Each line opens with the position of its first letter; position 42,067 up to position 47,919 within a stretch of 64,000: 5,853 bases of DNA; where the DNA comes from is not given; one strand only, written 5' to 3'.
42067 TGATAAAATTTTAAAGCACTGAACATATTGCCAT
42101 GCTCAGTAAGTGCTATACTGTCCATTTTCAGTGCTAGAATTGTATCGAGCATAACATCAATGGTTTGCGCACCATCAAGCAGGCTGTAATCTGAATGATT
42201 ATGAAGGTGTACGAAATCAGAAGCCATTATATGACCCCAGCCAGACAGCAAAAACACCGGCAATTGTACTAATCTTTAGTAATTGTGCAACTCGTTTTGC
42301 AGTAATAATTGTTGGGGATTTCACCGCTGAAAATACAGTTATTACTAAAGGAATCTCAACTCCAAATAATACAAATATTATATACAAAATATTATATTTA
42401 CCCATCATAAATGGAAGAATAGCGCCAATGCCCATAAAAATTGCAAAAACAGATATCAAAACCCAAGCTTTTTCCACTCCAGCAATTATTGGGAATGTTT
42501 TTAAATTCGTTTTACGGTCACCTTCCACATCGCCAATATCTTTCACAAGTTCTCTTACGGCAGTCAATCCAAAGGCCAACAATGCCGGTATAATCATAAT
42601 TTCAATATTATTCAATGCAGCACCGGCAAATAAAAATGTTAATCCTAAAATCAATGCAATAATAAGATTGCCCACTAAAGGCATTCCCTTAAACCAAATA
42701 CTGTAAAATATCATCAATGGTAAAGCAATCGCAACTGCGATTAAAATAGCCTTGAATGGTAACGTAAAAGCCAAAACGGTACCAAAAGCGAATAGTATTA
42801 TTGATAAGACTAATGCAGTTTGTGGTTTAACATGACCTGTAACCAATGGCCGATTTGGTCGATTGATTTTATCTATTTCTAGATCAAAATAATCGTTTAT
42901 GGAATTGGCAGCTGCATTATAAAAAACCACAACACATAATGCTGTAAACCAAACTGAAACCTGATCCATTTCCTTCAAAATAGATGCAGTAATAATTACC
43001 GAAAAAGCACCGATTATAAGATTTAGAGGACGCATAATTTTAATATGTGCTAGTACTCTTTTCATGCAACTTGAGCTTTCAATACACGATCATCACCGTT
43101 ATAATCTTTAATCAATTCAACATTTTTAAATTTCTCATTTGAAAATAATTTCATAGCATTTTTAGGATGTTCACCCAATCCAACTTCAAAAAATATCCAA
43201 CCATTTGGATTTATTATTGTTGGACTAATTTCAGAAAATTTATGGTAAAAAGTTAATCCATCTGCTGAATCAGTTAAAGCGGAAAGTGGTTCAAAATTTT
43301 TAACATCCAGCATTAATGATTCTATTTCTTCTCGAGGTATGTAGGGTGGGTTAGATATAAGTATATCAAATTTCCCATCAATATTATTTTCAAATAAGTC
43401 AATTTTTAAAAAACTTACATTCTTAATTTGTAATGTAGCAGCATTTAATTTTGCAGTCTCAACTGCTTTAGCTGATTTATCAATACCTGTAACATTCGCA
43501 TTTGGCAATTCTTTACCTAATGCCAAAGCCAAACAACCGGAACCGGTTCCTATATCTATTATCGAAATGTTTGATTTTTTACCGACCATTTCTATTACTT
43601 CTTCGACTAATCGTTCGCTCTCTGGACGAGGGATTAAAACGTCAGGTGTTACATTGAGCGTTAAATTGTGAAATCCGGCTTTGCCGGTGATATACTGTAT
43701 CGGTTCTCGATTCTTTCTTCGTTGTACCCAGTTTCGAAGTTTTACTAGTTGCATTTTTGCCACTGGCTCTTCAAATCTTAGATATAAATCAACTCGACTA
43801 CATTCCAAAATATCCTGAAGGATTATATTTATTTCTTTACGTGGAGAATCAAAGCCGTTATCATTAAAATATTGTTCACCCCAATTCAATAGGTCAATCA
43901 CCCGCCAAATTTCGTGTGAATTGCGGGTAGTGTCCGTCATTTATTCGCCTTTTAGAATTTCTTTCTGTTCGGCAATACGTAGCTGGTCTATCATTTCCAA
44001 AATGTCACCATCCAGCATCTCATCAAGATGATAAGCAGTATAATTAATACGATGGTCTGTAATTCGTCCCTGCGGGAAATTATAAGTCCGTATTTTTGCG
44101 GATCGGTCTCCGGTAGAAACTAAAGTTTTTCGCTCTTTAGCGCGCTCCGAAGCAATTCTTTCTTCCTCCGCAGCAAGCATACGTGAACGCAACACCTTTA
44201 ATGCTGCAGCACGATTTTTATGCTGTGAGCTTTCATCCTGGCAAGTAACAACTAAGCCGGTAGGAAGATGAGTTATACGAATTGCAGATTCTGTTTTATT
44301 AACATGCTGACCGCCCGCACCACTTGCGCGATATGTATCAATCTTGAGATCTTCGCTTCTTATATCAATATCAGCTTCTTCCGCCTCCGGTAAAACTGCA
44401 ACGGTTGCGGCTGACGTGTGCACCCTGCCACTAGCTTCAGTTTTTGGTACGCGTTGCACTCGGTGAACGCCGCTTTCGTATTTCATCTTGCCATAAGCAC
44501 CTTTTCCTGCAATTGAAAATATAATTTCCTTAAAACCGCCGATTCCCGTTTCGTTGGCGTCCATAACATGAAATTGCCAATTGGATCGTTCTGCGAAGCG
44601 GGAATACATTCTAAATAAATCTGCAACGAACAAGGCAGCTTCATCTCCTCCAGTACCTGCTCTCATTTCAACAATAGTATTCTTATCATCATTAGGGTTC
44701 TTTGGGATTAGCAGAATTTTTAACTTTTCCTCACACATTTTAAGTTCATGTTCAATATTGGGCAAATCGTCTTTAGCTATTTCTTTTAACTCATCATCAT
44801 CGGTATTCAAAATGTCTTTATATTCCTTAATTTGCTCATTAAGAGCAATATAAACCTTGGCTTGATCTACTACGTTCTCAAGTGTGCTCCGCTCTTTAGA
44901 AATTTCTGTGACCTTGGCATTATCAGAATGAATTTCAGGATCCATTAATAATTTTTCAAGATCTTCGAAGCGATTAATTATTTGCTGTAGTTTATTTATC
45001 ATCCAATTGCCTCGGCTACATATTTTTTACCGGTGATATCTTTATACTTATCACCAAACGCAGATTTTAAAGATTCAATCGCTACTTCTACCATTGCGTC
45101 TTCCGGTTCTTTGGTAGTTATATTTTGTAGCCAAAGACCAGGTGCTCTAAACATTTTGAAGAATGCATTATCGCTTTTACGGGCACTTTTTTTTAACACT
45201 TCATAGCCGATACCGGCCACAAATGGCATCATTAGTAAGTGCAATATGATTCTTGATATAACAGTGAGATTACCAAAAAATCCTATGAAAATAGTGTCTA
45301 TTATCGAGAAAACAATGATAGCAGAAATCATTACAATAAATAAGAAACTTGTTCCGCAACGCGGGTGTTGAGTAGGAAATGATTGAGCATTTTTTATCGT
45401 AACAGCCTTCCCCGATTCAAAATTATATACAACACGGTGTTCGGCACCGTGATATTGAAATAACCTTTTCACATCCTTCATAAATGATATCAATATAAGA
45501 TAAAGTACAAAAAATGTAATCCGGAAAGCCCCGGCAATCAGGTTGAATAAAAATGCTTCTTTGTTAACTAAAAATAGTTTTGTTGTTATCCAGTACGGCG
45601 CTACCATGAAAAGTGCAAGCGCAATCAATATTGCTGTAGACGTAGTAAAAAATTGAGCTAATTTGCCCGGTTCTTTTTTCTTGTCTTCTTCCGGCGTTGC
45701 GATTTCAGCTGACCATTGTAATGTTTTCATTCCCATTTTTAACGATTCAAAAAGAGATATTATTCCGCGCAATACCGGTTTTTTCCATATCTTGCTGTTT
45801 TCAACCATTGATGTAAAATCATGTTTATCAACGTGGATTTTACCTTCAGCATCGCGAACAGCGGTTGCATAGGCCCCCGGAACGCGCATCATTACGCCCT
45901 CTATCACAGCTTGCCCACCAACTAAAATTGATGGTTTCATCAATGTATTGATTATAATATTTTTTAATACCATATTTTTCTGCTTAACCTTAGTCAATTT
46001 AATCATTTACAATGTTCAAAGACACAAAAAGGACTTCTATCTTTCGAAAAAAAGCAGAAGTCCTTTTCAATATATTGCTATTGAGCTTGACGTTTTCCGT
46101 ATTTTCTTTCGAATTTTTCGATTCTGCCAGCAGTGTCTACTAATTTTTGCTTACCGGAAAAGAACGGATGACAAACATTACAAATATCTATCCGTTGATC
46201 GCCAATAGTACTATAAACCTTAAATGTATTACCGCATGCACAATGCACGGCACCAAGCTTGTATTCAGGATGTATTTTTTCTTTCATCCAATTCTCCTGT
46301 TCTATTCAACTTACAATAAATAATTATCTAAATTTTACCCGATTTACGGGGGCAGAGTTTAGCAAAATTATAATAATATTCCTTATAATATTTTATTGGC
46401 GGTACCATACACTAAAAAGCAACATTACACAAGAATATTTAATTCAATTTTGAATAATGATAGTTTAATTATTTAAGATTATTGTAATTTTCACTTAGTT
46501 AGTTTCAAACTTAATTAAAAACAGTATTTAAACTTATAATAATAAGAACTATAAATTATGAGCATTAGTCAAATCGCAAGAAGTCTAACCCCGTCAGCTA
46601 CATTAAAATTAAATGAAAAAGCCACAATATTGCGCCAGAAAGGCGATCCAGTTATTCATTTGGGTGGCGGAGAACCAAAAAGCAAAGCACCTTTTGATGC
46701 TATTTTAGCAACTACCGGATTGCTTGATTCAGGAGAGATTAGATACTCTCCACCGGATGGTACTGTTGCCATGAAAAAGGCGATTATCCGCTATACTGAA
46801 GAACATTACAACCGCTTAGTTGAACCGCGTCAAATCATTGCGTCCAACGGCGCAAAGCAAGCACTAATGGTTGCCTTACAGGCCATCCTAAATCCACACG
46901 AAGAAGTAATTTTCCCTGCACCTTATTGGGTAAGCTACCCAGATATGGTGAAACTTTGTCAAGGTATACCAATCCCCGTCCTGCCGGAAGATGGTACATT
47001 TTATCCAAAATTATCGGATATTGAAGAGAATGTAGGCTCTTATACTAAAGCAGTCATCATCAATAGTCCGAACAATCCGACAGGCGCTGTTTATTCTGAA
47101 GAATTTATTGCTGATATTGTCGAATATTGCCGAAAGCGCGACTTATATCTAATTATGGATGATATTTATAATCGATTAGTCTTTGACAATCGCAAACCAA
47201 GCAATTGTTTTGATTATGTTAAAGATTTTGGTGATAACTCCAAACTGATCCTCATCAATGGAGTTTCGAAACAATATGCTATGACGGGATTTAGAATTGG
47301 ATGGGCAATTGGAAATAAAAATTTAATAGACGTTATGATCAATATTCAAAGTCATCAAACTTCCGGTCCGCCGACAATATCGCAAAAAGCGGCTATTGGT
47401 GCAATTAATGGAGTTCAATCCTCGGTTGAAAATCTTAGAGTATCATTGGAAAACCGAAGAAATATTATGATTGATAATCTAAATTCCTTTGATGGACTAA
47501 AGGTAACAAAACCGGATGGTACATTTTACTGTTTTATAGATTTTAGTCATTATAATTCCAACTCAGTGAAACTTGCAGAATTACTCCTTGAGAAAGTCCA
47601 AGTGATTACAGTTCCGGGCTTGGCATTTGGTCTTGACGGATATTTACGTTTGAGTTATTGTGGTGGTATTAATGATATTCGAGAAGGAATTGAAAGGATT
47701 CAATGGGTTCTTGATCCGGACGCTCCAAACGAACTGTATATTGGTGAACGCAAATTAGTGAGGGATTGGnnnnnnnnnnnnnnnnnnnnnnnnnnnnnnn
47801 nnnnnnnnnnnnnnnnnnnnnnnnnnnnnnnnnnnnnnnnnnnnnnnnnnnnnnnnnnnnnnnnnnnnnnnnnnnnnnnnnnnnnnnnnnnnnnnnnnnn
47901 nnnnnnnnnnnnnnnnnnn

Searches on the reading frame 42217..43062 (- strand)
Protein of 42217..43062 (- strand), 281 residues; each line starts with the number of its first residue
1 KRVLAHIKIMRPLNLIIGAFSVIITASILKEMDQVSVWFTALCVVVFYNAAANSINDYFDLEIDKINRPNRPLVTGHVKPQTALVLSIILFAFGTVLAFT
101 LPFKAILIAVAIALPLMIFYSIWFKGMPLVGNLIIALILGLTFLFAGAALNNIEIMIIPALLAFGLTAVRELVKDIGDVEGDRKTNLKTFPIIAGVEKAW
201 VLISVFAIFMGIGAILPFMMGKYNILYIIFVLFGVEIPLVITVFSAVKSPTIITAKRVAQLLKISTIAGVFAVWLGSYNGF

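Call 91: search_protein_families(library=pfam, proteins=[window:42217-43062:-], max_evalue=0.00001)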
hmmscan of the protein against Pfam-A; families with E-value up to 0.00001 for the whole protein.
window:42217-43062:- (281 aa): 1 family
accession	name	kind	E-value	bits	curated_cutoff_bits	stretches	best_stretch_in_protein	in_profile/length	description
PF01040.23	UbiA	-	4.9e-38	131.3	34.2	1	34-242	18-228/250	UbiA prenyltransferase family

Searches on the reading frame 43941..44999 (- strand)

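Call 91: search_protein_families(library=pfam, proteins=[window:43941-44999:-], max_evalue=0.00001)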
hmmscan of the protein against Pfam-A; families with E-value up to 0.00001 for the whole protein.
window:43941-44999:- (352 aa): 2 families
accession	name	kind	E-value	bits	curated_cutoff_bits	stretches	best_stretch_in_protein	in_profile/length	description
PF03462.23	PCRF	-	2.5e-73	246.5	24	1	9-200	3-194/194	PCRF domain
PF00472.26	RF-1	-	2.9e-42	143.7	35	1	208-317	2-116/116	RF-1 domain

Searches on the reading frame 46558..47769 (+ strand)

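Call 91: search_protein_families(library=pfam, proteins=[window:46558-47769:+], max_evalue=0.00001)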
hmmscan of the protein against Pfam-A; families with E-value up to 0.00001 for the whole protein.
window:46558-47769:+ (404 aa): 2 families
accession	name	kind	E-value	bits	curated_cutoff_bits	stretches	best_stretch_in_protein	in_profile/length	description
PF00155.27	Aminotran_1_2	-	2.5e-62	211.6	19.7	1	32-381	3-361/361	Aminotransferase class I and II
PF01041.23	DegT_DnrJ_EryC1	-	2.3e-07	30.8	19.8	1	81-201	30-145/360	DegT/DnrJ/EryC1/StrS aminotransferase family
